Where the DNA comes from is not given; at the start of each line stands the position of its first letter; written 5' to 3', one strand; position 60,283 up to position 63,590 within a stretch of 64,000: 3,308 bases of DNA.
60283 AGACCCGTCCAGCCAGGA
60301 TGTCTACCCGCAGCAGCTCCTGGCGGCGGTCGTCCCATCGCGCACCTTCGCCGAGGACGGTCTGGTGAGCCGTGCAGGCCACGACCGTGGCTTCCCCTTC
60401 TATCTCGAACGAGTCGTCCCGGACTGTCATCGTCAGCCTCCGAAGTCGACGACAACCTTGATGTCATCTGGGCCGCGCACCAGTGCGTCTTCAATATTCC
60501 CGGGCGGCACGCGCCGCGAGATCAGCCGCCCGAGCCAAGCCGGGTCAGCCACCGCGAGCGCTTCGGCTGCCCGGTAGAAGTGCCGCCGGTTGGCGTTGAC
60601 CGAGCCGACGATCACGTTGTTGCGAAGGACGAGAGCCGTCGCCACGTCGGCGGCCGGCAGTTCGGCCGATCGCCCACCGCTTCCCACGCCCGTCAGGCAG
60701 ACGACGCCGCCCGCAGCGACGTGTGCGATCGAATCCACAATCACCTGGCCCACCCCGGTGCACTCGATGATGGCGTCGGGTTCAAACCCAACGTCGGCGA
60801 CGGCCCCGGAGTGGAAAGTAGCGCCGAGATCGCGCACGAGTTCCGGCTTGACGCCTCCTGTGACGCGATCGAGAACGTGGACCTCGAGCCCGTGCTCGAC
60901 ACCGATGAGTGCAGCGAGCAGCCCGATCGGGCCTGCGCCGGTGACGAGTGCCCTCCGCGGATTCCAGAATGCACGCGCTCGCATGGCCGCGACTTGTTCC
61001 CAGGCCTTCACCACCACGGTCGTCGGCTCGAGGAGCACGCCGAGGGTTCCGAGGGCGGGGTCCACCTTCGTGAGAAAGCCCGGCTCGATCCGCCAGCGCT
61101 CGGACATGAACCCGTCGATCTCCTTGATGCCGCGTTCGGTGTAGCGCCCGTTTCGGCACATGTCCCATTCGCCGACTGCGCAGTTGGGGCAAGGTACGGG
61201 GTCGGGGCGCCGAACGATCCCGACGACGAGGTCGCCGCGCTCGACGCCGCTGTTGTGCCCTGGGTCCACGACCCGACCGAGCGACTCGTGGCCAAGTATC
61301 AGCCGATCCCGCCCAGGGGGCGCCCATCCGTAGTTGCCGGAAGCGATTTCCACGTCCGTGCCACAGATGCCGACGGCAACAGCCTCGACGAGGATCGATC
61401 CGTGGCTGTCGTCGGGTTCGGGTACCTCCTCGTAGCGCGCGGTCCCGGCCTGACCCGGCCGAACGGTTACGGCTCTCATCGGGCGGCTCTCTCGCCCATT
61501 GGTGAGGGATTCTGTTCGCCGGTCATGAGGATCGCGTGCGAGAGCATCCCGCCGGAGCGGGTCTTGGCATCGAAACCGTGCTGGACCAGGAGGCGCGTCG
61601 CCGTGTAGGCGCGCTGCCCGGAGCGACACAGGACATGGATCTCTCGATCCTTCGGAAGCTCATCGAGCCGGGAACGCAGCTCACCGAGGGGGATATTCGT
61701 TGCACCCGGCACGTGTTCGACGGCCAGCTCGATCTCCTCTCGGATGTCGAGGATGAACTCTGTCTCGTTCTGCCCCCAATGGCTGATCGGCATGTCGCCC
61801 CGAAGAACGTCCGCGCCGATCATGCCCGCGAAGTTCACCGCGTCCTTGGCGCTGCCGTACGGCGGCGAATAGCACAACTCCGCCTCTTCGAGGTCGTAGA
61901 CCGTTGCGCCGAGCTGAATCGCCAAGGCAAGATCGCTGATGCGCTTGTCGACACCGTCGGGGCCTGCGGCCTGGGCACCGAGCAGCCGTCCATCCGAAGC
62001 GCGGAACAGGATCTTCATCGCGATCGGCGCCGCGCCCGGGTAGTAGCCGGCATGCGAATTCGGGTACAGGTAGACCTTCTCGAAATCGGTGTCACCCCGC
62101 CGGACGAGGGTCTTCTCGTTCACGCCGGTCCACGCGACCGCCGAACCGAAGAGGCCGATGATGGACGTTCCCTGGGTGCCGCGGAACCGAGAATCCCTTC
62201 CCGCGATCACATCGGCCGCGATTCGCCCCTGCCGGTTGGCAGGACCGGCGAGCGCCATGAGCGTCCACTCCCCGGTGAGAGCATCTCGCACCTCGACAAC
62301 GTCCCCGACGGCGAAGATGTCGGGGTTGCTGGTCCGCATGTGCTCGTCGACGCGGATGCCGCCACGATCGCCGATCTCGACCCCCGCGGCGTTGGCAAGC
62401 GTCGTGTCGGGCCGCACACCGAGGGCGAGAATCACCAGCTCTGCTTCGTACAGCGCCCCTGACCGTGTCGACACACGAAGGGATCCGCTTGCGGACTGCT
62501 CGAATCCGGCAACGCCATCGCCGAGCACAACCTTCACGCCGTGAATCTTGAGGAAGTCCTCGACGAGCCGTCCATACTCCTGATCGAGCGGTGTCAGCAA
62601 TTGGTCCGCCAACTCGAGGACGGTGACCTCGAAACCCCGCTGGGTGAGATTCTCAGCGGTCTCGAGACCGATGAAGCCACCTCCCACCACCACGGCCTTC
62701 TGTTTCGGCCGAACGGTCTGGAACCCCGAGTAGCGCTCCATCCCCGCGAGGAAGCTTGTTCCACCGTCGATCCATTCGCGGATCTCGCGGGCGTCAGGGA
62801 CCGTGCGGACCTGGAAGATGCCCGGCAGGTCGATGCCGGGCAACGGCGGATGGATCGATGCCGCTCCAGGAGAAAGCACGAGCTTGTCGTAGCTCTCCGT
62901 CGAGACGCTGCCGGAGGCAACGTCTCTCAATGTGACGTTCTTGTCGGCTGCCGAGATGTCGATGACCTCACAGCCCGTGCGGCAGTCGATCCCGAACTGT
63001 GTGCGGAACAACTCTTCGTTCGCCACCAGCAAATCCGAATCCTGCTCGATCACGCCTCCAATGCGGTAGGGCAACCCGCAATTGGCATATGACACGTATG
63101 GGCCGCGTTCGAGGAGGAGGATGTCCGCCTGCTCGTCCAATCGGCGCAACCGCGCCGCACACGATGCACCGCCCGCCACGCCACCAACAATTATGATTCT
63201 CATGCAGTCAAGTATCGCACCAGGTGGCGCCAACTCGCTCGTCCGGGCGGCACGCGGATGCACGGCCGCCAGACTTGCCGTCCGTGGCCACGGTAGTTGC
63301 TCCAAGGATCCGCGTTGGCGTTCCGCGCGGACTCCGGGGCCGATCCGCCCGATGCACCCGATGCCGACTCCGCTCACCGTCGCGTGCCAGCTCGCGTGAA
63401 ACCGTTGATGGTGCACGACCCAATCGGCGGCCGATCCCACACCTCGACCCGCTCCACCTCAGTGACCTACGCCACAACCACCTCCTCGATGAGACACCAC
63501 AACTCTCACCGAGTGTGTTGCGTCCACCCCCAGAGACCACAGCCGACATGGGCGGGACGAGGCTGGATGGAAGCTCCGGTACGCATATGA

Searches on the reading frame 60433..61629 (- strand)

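Call 66: search_protein_families(library=pfam, proteins=[window:60433-61629:-], max_evalue=0.00001)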
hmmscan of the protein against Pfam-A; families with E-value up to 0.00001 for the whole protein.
window:60433-61629:- (398 aa): 3 families
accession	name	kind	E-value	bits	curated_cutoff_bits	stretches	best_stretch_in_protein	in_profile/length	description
PF16912.11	Glu_dehyd_C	-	4.1e-62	209.8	34.9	1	195-396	2-211/211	Glucose dehydrogenase C-terminus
PF08240.17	ADH_N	-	5.6e-14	52.7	23.5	1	77-189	3-102/104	Alcohol dehydrogenase GroES-like domain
PF00107.32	ADH_zinc_N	-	3e-07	30.9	31.8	1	234-357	1-126/129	Zinc-binding dehydrogenase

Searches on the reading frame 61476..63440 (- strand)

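Call 66: search_protein_families(library=pfam, proteins=[window:61476-63440:-], max_evalue=0.00001)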
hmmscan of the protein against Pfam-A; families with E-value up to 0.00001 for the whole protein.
window:61476-63440:- (654 aa): 8 families
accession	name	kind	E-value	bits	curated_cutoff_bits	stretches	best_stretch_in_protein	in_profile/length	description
PF07992.20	Pyr_redox_2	-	2.1e-61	208.4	26.1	1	80-398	1-284/291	Pyridine nucleotide-disulphide oxidoreductase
PF00070.33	Pyr_redox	-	4.4e-18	66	22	1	248-324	1-78/82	Pyridine nucleotide-disulphide oxidoreductase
PF02852.28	Pyr_redox_dim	-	1.5e-13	51.3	25.3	1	434-528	10-102/110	Pyridine nucleotide-disulphide oxidoreductase, dimerisation domain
PF01266.30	DAO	-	1.4e-11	45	27.9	0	249-276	2-29/353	FAD dependent oxidoreductase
PF00581.25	Rhodanese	-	8.4e-11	42.7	22.2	1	561-631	15-95/102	Rhodanese-like domain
PF13450.12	NAD_binding_8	-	2.6e-09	37.7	21.9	0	251-280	1-30/68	NAD(P)-binding Rossmann-like domain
PF13738.12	Pyr_redox_3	-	1.8e-06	27.9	30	0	245-379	163-305/305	Pyridine nucleotide-disulphide oxidoreductase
PF03486.20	HI0933_like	-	3.4e-06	27.1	50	0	248-281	2-35/244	HI0933-like protein Rossmann domain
